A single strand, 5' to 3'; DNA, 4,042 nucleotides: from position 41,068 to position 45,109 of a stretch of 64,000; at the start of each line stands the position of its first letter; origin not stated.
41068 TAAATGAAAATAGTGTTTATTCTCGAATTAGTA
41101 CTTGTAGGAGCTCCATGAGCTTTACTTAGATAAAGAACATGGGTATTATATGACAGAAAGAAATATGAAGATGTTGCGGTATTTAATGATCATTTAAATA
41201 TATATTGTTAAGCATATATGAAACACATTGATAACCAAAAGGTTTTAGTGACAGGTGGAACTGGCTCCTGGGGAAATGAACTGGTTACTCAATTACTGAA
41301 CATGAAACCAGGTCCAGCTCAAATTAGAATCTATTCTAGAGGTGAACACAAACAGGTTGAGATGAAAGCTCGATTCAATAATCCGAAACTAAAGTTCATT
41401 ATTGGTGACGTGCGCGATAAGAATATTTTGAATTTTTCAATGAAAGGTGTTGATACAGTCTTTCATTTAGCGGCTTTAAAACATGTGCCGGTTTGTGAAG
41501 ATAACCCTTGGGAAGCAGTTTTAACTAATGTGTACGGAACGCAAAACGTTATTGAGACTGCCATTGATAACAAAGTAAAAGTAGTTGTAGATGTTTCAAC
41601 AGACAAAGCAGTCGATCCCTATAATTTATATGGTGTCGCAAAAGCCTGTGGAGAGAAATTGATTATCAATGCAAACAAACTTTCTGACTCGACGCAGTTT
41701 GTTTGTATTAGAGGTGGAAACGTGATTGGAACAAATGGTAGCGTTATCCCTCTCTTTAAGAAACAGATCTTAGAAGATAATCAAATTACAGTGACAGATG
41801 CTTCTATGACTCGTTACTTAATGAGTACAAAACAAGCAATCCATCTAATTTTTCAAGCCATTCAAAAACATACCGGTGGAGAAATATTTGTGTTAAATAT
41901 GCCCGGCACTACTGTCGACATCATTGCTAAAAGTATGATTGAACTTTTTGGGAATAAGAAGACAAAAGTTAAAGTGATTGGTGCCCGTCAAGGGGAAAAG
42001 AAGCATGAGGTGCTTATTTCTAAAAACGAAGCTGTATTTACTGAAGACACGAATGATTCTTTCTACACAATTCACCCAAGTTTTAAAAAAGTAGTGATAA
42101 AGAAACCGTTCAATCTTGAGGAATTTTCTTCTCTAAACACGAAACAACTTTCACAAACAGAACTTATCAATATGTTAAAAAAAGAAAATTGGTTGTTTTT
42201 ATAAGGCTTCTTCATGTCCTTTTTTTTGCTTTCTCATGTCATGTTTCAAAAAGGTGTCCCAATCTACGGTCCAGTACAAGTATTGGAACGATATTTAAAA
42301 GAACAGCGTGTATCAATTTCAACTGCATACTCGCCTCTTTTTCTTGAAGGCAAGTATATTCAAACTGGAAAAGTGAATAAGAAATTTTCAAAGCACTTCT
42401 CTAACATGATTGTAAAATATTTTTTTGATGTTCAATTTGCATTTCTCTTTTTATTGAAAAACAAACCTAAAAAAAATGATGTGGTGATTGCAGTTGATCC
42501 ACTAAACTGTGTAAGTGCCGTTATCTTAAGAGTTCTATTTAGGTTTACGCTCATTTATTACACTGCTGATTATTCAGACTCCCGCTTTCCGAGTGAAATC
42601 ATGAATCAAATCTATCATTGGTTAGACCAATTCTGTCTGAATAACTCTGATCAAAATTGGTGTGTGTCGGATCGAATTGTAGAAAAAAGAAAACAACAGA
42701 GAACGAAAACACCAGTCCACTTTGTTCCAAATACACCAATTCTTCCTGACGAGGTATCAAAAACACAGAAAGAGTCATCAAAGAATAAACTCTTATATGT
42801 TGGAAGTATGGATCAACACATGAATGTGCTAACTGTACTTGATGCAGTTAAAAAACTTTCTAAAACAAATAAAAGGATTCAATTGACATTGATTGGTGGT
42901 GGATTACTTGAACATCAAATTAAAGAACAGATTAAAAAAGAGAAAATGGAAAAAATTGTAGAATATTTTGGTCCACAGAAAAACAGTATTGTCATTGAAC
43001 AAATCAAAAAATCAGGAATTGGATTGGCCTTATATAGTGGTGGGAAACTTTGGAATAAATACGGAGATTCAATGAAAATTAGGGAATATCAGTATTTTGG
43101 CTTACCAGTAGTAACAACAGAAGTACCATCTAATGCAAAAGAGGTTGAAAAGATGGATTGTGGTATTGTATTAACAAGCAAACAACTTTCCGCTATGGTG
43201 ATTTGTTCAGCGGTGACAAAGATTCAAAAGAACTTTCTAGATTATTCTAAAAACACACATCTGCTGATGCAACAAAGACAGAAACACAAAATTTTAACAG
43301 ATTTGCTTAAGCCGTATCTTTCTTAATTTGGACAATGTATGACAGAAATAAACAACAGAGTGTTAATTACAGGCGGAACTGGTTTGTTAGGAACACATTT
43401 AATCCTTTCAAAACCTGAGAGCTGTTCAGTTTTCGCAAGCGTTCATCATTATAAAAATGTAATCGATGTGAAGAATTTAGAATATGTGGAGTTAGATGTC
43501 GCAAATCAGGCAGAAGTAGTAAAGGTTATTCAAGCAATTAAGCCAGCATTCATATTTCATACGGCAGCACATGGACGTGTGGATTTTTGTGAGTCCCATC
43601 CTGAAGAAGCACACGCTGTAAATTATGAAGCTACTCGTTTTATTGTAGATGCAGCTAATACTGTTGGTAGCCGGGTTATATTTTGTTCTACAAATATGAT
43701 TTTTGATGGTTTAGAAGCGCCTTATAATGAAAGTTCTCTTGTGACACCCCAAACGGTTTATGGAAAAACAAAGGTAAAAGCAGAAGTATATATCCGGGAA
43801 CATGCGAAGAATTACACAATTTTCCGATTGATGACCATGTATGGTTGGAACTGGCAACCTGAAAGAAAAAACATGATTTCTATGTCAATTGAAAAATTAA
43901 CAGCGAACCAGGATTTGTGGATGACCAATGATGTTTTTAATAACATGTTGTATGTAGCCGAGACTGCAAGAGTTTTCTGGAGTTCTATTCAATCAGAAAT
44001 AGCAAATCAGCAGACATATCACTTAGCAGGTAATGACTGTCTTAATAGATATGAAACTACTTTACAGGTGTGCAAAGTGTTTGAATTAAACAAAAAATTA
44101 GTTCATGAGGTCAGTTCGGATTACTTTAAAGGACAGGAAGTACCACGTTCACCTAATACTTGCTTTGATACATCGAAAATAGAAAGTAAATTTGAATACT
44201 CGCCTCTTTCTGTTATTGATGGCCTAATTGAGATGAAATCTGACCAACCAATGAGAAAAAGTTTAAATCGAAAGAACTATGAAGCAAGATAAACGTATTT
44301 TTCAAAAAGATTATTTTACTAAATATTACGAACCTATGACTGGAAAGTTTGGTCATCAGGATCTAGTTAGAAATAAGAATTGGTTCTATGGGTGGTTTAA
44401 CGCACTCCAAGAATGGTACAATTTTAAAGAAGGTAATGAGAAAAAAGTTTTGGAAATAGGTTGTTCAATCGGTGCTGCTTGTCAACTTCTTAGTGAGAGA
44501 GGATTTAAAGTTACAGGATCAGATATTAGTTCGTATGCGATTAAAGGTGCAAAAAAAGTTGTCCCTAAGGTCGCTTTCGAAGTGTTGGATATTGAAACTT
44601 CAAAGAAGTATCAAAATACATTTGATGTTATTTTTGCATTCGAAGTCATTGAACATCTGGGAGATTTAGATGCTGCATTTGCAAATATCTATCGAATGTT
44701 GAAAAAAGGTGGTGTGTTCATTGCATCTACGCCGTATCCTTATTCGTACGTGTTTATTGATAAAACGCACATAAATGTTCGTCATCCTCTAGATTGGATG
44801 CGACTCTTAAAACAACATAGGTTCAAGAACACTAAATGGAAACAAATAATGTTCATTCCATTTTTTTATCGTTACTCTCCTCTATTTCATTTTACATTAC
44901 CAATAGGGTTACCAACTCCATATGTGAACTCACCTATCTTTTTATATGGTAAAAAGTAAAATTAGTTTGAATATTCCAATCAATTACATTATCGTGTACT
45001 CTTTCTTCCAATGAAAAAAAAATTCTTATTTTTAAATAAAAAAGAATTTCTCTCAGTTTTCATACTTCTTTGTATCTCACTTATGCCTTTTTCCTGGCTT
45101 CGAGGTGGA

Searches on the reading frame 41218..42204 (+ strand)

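Call 65: search_protein_families(library=pfam, proteins=[window:41218-42204:+], max_evalue=0.001)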
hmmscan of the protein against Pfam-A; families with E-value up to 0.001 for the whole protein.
window:41218-42204:+ (328 aa): 8 families
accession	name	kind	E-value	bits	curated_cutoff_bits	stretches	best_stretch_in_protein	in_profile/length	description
PF02719.21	Polysacc_synt_2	-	4.4e-95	318.7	20.2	1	9-282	1-289/293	Polysaccharide biosynthesis protein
PF01370.27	Epimerase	-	4.2e-25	89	20.9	1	9-224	1-237/240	NAD dependent epimerase/dehydratase family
PF01073.25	3Beta_HSD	-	2.4e-20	73.2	22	1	10-134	1-122/280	3-beta hydroxysteroid dehydrogenase/isomerase family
PF16363.11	GDP_Man_Dehyd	-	9.6e-17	61.9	27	1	10-268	1-294/332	GDP-mannose 4,6 dehydratase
PF07993.18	NAD_binding_4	-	1.7e-10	40.9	20.1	1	11-134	1-142/258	Male sterility protein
PF04321.23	RmlD_sub_bind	-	2.9e-09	36.9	27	1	8-193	2-176/287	RmlD substrate binding domain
PF13460.12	NAD_binding_10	-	4.6e-08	33.6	27.2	1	13-133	1-103/184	NAD(P)H-binding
PF05368.20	NmrA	-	2.1e-06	28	27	1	6-86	2-78/298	NmrA-like family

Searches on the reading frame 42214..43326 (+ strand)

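Call 65: search_protein_families(library=pfam, proteins=[window:42214-43326:+], max_evalue=0.001)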
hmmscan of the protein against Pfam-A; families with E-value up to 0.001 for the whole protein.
window:42214-43326:+ (370 aa): 2 families
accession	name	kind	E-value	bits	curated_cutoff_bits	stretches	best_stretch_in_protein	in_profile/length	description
PF00534.26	Glycos_transf_1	-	3.9e-14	53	26.4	1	182-324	7-144/172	Glycosyl transferases group 1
PF13692.12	Glyco_trans_1_4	-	6.1e-12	46.4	27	1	191-326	2-130/142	Glycosyl transferases group 1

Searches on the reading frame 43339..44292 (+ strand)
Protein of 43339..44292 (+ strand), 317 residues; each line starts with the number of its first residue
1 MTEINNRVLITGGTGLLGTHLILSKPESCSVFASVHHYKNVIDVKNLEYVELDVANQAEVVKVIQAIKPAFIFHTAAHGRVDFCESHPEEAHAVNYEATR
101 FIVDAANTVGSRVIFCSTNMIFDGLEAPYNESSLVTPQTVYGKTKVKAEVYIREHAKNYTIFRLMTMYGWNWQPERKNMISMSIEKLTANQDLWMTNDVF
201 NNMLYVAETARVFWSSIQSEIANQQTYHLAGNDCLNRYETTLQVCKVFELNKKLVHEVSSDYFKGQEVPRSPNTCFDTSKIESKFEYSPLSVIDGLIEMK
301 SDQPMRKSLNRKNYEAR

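Call 66: search_protein_families(library=pfam, proteins=[window:43339-44292:+], max_evalue=0.001)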
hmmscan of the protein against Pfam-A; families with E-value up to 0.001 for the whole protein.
window:43339-44292:+ (317 aa): 8 families
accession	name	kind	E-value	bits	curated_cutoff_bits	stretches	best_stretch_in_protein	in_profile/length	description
PF04321.23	RmlD_sub_bind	-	2.9e-47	161.6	27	1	7-289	2-271/287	RmlD substrate binding domain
PF01370.27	Epimerase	-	6e-27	95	20.9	1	8-227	1-237/240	NAD dependent epimerase/dehydratase family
PF16363.11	GDP_Man_Dehyd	-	1.6e-19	71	27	1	9-298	1-330/332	GDP-mannose 4,6 dehydratase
PF02719.21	Polysacc_synt_2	-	8.7e-10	38.7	20.2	1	8-159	1-156/293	Polysaccharide biosynthesis protein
PF01073.25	3Beta_HSD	-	1.6e-09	37.7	22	1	9-157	1-162/280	3-beta hydroxysteroid dehydrogenase/isomerase family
PF13460.12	NAD_binding_10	-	4.1e-08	33.7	27.2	1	12-166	4-145/184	NAD(P)H-binding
PF07993.18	NAD_binding_4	-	1.6e-05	24.6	20.1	1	71-169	91-209/258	Male sterility protein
PF05368.20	NmrA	-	0.00055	20.1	27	1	6-161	3-143/298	NmrA-like family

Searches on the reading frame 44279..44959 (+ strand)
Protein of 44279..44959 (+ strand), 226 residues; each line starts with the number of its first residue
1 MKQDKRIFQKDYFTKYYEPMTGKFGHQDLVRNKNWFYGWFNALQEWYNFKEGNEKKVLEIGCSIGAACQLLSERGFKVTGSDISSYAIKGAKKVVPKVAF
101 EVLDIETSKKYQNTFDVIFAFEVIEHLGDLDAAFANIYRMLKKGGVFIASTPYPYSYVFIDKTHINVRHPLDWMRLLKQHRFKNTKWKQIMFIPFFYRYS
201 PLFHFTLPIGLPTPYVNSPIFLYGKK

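Call 66: search_protein_families(library=pfam, proteins=[window:44279-44959:+], max_evalue=0.001)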
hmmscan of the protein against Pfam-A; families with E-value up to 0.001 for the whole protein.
window:44279-44959:+ (226 aa): 9 families
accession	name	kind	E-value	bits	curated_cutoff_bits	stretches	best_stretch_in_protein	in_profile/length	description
PF13489.12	Methyltransf_23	-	1.6e-21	77.2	27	1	51-183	20-160/164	Methyltransferase domain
PF08241.18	Methyltransf_11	-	3.9e-19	69.5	21.2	1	58-148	1-94/95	Methyltransferase domain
PF13847.12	Methyltransf_31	-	2.4e-17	63.4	27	1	54-153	4-113/145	Methyltransferase domain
PF13649.12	Methyltransf_25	-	2.7e-17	63.7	27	1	57-145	1-97/97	Methyltransferase domain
PF08242.18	Methyltransf_12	-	8.1e-17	62.2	30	1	58-147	1-98/98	Methyltransferase domain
PF02353.26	CMAS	-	2.4e-07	30.8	27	1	50-151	61-166/273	Mycolic acid cyclopropane synthetase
PF05401.17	NodS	-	2.8e-07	31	24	1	51-150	41-145/201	Nodulation protein S (NodS)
PF01739.24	CheR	-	0.00023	21.1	27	0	96-147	118-171/195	CheR methyltransferase, SAM binding domain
PF01728.25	FtsJ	-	0.00027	21.3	24.1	0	43-118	12-95/181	FtsJ-like methyltransferase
